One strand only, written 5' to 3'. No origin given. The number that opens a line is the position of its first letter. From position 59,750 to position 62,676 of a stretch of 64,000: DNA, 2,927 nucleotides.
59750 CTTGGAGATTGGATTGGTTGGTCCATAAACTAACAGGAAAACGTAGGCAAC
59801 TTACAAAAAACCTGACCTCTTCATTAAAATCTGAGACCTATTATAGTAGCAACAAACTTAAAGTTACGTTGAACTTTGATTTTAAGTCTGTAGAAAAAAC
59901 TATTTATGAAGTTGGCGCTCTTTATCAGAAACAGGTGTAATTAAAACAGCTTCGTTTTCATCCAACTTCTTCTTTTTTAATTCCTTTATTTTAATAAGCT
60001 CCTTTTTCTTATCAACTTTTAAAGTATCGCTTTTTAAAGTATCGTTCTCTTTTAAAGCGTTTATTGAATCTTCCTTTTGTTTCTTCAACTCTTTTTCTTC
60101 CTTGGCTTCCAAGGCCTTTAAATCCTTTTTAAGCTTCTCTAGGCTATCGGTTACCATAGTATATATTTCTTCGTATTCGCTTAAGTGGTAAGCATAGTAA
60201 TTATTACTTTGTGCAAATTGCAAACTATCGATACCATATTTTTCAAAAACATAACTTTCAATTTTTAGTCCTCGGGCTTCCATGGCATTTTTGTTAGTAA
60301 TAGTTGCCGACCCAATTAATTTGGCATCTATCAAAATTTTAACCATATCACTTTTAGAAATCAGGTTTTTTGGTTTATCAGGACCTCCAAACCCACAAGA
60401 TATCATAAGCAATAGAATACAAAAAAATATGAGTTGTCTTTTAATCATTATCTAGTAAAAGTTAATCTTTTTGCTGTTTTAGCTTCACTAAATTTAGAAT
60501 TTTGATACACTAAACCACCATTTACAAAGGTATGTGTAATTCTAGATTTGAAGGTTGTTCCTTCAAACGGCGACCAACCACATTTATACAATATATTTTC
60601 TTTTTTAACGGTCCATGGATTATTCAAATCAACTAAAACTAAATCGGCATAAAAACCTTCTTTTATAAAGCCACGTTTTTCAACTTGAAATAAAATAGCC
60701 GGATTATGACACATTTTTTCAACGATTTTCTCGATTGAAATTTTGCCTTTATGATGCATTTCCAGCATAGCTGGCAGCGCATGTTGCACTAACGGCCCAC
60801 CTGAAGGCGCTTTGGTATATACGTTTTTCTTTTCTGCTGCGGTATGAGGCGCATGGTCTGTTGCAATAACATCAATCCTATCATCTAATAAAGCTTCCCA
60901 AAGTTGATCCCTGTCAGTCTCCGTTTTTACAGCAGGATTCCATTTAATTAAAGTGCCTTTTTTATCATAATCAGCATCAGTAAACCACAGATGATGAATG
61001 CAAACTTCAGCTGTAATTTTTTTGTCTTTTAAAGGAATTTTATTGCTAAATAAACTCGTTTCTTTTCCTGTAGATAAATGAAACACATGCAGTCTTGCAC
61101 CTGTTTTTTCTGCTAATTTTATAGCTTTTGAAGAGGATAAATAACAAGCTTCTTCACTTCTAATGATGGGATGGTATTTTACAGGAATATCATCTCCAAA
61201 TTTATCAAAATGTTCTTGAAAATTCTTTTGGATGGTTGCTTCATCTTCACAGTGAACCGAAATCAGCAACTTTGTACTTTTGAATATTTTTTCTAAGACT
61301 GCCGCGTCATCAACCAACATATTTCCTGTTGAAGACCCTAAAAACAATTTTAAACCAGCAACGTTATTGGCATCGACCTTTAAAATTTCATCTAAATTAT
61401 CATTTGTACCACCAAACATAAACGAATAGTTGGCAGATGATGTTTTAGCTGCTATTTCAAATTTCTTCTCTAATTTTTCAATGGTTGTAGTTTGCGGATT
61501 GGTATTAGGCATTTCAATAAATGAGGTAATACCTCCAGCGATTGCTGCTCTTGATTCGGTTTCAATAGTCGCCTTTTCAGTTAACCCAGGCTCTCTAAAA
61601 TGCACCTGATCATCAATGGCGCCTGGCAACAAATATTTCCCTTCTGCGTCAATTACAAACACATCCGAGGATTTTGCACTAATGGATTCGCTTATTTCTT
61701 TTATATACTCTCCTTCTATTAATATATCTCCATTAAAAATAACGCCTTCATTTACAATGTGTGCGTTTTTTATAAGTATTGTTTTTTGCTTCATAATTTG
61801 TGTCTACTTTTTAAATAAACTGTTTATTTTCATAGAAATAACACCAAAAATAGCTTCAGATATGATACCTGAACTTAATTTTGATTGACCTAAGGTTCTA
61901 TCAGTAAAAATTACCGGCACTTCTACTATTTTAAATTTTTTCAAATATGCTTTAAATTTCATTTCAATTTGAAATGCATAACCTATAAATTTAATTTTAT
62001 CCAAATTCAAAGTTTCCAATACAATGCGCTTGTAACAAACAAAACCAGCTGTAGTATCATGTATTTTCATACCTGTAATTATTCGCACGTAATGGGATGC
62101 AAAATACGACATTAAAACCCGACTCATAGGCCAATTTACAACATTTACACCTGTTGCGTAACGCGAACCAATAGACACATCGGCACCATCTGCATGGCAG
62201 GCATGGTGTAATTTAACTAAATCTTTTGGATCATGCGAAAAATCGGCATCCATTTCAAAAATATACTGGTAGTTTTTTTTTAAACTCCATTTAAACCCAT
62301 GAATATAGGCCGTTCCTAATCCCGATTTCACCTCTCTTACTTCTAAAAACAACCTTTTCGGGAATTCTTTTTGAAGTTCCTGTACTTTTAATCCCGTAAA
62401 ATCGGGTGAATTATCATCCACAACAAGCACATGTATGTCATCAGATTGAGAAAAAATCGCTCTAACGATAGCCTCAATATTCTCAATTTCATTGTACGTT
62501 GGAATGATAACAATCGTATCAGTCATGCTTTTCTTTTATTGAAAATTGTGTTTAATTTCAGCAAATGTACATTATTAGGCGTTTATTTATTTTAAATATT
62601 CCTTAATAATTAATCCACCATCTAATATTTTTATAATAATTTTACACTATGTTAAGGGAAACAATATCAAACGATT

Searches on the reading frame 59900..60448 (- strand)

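Call 75: search_protein_families(library=pfam, proteins=[window:59900-60448:-], max_evalue=0.00001)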
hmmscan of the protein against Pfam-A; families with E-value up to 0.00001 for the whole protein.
window:59900-60448:- (182 aa): 1 family
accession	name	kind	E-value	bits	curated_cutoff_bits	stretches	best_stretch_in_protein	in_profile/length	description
PF14129.11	DUF4296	-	5.7e-20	72.1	27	1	26-108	1-86/87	Domain of unknown function (DUF4296)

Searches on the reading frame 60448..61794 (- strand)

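Call 75: search_protein_families(library=pfam, proteins=[window:60448-61794:-], max_evalue=0.00001)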
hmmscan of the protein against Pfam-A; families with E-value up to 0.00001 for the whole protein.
window:60448-61794:- (448 aa): 2 families
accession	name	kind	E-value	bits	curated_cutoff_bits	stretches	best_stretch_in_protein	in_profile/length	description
PF01979.26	Amidohydro_1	-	1e-22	81.3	25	1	54-429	1-345/345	Amidohydrolase family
PF07969.17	Amidohydro_3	-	1.7e-09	38.1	29.7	1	325-430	379-472/472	Amidohydrolase family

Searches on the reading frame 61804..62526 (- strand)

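Call 75: search_protein_families(library=pfam, proteins=[window:61804-62526:-], max_evalue=0.00001)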
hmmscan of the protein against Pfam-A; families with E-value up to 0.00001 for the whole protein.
window:61804-62526:- (240 aa): 1 family
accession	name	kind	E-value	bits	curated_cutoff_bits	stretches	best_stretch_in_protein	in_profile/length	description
PF00535.33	Glycos_transf_2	-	3.6e-27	95.8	23.3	1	6-171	2-165/168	Glycosyl transferase family 2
